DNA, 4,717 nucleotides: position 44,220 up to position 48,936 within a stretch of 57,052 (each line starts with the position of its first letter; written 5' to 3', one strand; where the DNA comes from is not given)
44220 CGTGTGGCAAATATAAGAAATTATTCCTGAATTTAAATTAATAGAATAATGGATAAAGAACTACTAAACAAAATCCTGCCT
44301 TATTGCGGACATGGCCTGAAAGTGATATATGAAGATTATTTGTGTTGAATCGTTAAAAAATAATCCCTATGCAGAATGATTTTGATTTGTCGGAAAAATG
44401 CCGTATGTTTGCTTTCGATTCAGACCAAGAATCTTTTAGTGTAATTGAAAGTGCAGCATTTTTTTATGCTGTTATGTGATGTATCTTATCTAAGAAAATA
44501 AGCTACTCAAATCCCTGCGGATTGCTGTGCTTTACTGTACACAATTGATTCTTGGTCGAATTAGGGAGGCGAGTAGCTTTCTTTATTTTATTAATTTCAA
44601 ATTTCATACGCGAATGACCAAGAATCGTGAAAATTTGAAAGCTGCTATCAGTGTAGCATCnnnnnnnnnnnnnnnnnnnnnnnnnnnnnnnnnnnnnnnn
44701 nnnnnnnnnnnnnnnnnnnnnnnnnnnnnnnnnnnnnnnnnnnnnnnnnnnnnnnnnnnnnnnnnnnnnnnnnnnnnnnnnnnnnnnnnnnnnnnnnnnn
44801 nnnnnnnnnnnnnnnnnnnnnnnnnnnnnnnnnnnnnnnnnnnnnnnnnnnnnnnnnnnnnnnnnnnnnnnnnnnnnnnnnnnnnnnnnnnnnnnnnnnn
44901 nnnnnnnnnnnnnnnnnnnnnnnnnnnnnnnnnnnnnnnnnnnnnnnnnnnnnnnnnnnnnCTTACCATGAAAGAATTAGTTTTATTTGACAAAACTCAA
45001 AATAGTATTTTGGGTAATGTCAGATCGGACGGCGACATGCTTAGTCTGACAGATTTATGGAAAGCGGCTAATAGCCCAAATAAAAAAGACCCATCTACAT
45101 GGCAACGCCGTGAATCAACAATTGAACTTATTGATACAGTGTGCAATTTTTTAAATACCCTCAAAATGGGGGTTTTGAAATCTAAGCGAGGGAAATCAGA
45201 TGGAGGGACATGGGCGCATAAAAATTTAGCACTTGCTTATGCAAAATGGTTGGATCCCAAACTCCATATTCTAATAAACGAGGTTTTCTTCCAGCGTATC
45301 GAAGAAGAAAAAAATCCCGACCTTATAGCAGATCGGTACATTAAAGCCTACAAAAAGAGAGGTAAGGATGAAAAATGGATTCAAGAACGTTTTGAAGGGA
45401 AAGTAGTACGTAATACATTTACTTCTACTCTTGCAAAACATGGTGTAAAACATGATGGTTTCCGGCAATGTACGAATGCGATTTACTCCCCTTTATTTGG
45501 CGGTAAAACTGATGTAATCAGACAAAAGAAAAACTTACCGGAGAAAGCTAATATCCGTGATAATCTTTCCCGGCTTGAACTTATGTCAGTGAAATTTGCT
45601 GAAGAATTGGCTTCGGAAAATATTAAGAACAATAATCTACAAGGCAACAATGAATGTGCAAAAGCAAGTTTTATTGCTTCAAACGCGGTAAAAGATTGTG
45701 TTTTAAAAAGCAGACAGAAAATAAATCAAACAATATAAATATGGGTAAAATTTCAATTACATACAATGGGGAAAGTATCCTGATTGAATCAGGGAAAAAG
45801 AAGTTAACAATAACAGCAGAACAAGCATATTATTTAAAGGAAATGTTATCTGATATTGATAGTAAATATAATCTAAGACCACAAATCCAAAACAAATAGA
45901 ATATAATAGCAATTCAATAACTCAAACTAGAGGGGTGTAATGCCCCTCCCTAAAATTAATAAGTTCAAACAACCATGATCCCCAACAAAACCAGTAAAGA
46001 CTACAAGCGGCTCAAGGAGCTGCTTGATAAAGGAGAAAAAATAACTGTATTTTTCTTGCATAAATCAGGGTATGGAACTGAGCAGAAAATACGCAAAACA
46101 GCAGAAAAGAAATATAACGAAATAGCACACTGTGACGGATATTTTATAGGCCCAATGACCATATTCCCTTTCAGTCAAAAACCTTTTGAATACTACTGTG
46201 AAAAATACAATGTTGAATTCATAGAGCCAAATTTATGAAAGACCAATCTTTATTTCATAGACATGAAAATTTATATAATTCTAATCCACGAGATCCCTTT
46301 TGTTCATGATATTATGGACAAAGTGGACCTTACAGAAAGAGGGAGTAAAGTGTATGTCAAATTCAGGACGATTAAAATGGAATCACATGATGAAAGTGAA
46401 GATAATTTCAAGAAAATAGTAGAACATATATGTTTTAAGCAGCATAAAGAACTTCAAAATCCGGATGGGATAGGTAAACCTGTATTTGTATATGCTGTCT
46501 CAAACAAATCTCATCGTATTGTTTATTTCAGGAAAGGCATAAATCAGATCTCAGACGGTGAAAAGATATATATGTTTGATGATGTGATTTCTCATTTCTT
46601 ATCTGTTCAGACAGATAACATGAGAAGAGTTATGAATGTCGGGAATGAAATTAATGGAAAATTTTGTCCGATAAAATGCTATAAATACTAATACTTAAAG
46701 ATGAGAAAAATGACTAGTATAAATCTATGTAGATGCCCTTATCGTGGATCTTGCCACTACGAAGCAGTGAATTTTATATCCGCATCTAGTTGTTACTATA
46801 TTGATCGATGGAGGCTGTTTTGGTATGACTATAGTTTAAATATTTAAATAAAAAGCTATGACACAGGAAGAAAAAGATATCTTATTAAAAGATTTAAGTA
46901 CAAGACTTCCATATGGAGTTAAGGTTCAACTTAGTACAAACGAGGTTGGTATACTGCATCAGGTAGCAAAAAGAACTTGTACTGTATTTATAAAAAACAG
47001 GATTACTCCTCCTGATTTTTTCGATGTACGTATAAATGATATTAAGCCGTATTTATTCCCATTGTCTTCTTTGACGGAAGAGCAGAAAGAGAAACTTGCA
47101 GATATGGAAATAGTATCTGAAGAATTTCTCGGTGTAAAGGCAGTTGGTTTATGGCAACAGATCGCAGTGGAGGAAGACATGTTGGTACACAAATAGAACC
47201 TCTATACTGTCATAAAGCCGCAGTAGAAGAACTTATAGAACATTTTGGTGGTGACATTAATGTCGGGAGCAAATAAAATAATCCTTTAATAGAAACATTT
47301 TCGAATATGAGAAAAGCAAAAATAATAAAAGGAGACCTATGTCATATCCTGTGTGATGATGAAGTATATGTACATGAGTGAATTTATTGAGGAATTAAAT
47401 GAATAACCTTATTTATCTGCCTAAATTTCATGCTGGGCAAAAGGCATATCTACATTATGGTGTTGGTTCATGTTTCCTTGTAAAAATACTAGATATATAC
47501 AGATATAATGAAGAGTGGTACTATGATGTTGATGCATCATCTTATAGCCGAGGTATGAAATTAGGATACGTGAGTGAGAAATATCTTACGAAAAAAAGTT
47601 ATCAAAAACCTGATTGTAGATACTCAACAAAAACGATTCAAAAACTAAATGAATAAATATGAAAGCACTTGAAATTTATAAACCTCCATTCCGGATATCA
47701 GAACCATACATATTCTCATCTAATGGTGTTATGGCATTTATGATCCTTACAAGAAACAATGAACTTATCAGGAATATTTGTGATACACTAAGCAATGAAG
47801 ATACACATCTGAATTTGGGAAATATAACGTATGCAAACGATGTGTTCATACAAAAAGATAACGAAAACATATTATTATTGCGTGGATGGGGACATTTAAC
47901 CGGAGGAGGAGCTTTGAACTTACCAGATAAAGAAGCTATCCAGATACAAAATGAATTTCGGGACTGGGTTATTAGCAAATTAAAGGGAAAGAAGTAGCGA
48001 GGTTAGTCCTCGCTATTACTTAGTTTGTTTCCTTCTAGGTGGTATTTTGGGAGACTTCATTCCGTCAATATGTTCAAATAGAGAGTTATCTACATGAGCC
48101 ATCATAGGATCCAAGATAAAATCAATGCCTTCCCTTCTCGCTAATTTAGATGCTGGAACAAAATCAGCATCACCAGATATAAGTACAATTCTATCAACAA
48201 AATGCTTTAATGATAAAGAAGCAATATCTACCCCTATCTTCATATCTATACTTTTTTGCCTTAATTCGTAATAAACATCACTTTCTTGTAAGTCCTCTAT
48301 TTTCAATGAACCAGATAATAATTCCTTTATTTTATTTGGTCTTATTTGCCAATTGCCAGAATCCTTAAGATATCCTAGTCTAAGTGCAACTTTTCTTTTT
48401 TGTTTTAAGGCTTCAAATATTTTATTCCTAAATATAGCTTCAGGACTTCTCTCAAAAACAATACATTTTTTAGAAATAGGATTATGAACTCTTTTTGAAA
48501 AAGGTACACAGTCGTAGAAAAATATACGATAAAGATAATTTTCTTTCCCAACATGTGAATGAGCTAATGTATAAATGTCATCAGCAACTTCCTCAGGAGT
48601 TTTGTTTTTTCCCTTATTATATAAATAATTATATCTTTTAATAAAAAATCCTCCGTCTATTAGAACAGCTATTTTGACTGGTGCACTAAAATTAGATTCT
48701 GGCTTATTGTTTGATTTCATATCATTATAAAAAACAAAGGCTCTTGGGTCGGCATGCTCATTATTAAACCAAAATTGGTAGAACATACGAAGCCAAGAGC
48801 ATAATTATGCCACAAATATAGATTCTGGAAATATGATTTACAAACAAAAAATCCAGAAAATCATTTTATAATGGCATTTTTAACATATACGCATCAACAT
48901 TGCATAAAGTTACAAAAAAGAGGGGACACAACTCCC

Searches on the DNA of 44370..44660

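Call 105: search_rna_families(source=window, start=44370, end=44660, threshold=evalue, max_evalue=10)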
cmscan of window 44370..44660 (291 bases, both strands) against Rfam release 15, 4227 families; matches with E-value up to 10: 2.
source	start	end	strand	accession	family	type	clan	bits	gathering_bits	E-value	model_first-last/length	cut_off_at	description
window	44428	44501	+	RF03653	mir-971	Gene; miRNA;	-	15.3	53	1.9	1-77/77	no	mir-971 microRNA precursor family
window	44501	44603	+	RF01581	RUF6-5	Gene; sRNA;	-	13.6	70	5.1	1-156/156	no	Plasmodium RNA of unknown function RUF6-5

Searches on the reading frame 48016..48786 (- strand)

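Call 36: search_protein_families(library=phrogs, proteins=[window:48016-48786:-], max_evalue=0.00001)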
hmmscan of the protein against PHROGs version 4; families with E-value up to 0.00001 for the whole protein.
window:48016-48786:- (256 aa): 1 family
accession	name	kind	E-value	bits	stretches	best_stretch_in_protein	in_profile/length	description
phrog_5783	-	unknown function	1.3e-80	271.5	1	38-246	3-220/246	-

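Call 102: search_protein_families(library=pfam, proteins=[window:48016-48786:-], max_evalue=0.01)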
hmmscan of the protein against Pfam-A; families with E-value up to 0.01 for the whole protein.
window:48016-48786:- (256 aa): 1 family
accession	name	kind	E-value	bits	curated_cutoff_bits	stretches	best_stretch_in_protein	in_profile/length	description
PF01936.24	NYN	-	4.9e-10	40.5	24.2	1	121-224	22-123/145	NYN domain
